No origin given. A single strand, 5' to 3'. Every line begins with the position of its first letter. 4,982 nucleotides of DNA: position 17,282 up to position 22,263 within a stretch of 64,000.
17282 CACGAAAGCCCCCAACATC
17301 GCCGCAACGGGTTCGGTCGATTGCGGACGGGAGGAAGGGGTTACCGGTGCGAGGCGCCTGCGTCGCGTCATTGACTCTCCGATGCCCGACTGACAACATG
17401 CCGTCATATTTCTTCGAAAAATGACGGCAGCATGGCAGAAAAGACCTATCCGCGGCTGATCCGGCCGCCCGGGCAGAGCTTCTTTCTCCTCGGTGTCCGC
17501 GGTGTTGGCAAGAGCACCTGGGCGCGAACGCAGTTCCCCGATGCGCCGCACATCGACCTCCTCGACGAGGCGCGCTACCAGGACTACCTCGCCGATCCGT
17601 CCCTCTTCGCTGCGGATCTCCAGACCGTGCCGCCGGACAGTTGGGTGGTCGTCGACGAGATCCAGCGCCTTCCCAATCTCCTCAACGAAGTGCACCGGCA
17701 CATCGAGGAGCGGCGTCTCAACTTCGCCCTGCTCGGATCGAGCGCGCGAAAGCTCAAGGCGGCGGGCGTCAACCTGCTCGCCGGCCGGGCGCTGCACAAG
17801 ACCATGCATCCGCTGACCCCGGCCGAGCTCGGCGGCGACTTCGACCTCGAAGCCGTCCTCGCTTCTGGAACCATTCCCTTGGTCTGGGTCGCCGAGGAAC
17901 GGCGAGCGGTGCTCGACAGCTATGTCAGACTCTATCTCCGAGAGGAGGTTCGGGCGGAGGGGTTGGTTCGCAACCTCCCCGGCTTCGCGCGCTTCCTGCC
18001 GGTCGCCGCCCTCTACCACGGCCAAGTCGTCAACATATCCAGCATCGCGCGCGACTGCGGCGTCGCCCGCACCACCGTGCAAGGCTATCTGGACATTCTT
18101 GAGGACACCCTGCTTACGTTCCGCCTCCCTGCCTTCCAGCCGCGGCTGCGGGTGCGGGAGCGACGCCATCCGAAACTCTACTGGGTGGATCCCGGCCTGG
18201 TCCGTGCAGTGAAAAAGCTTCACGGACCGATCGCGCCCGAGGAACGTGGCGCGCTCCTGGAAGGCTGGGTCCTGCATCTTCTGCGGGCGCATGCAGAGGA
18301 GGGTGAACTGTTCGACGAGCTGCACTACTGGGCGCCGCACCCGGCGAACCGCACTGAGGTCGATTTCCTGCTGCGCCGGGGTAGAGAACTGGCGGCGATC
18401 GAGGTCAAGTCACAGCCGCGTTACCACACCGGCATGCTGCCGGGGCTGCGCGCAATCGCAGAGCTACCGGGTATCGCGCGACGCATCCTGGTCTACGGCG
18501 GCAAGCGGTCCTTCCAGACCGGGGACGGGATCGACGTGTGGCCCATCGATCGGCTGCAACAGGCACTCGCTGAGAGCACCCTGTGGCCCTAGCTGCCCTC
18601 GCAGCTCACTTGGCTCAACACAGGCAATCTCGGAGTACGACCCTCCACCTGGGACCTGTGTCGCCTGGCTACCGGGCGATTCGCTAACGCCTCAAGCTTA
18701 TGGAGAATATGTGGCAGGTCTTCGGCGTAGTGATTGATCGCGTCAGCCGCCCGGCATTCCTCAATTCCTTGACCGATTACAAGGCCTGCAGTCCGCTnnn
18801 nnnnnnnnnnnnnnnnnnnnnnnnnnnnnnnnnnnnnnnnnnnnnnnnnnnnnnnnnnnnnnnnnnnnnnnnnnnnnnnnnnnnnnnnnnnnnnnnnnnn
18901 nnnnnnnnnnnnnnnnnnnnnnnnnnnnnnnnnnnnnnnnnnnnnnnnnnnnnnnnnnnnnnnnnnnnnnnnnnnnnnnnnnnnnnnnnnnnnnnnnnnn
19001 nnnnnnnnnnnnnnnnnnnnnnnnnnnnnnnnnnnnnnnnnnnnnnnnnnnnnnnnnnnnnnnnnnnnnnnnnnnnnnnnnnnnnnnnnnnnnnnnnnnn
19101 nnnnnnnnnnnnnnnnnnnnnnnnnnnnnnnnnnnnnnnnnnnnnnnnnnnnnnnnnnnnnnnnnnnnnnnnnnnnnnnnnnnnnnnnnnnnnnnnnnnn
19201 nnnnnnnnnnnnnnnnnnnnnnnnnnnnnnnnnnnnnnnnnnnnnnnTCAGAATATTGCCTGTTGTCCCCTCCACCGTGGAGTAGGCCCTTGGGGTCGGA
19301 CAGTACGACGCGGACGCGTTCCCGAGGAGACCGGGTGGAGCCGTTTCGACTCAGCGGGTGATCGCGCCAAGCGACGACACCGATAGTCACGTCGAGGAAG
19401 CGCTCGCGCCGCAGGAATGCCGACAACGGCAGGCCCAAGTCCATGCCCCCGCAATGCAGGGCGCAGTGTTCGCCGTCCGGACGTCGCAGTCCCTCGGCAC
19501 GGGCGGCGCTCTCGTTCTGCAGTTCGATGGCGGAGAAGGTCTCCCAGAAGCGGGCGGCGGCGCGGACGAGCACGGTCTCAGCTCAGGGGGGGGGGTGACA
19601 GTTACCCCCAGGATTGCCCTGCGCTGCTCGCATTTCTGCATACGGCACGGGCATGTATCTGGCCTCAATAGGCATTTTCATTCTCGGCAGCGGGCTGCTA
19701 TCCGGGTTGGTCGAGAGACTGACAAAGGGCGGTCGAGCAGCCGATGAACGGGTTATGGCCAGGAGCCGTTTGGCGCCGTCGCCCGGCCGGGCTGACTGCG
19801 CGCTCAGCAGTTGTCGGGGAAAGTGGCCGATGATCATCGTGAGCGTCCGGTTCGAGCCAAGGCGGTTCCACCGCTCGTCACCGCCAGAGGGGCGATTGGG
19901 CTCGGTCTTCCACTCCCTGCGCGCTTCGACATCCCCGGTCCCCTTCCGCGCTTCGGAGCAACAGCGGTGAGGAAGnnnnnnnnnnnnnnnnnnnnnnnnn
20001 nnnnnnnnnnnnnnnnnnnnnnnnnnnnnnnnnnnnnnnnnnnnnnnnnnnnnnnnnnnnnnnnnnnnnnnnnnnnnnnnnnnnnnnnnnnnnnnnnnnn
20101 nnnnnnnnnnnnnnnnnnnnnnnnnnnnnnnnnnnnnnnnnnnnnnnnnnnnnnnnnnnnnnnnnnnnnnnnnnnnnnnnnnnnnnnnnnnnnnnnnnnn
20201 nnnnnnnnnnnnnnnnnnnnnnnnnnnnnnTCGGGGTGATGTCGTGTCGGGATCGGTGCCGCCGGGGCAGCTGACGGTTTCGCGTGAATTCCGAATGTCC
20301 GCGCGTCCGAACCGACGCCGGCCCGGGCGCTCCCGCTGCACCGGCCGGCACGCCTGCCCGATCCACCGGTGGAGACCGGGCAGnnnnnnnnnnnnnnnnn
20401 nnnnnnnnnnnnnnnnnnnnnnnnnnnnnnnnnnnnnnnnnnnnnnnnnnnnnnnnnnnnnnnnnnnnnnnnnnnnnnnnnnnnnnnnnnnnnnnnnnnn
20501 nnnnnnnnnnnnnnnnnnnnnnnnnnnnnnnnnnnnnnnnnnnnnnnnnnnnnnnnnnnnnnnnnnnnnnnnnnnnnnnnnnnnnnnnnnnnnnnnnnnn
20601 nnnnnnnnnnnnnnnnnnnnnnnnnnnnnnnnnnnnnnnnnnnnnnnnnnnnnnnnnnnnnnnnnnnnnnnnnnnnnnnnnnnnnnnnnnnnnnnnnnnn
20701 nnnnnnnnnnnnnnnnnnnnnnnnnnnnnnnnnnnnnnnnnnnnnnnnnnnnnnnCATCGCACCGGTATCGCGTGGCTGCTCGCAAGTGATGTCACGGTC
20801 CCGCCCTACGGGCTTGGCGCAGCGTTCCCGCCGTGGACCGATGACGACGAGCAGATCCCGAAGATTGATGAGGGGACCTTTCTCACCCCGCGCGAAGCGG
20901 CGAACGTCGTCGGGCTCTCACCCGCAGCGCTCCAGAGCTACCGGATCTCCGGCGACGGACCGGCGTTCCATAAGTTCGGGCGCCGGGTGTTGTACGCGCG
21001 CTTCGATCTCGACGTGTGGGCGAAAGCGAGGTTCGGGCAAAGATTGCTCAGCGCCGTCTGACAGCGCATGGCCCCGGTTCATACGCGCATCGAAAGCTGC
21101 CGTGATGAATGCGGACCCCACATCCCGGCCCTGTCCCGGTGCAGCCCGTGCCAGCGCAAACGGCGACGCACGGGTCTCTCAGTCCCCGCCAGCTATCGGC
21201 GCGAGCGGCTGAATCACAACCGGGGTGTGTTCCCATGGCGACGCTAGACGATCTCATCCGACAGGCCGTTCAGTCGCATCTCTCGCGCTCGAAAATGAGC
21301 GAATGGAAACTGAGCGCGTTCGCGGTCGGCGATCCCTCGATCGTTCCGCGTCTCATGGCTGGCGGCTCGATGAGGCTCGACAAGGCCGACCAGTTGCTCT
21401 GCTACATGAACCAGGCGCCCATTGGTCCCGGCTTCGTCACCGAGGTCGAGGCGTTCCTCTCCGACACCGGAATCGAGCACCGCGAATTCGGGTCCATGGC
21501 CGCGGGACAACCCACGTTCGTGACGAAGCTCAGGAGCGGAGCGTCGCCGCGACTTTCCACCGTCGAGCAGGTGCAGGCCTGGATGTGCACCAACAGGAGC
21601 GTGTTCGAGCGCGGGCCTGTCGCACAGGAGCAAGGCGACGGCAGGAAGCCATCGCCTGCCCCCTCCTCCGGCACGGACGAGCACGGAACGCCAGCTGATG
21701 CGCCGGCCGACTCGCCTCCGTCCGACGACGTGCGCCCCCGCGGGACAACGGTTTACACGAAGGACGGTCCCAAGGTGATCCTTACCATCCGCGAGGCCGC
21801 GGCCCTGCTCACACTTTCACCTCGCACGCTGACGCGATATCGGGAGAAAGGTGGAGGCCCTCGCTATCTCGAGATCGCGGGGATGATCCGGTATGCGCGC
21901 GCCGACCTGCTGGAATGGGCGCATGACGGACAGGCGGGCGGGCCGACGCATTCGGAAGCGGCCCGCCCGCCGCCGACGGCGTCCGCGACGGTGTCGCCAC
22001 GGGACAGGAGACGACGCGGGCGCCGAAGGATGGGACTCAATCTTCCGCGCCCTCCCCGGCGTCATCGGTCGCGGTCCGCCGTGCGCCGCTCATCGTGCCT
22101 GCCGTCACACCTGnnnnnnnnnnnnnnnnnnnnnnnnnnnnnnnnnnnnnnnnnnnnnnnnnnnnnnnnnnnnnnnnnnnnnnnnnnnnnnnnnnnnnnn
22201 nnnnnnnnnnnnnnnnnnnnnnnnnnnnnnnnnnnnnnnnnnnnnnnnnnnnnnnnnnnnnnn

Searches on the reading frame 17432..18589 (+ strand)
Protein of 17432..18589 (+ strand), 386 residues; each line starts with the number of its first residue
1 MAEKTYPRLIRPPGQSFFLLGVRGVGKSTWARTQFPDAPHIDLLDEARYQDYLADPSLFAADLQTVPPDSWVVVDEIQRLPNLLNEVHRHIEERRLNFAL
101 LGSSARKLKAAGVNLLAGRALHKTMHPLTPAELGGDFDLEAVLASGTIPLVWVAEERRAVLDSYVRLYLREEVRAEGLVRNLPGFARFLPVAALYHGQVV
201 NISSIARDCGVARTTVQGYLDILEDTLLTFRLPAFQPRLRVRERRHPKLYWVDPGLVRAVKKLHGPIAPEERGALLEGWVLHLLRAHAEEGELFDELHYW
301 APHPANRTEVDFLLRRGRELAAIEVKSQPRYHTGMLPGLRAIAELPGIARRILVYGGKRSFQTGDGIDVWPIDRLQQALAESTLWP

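Call 61: search_protein_families(library=pfam, proteins=[window:17432-18589:+], max_evalue=0.001)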
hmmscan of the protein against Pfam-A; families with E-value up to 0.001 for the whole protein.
window:17432-18589:+ (386 aa): 2 families
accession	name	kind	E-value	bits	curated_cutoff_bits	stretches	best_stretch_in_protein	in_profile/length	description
PF13635.12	DUF4143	-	3.3e-33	115.1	28.1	1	171-327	2-159/160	Domain of unknown function (DUF4143)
PF13173.12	AAA_14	-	1.9e-15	57.4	27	1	17-132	5-127/129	AAA domain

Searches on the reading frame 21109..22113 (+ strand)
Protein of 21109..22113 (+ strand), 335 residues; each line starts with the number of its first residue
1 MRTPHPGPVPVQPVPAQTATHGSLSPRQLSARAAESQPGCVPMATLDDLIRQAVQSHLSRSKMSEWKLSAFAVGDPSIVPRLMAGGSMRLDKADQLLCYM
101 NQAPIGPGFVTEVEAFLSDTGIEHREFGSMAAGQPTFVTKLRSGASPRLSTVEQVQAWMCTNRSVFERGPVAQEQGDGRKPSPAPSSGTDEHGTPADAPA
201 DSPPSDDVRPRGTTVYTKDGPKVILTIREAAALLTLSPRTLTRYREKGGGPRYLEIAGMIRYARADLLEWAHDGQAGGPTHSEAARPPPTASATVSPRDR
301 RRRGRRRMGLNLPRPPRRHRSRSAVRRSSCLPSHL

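Call 78: search_protein_families(library=pfam, proteins=[window:21109-22113:+], max_evalue=0.001)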
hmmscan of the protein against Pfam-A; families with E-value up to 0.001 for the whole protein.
window:21109-22113:+ (335 aa): 1 family
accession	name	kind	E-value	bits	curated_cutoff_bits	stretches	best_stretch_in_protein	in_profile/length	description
PF12728.13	HTH_17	-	4.2e-09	37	27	1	225-271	2-47/51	Helix-turn-helix domain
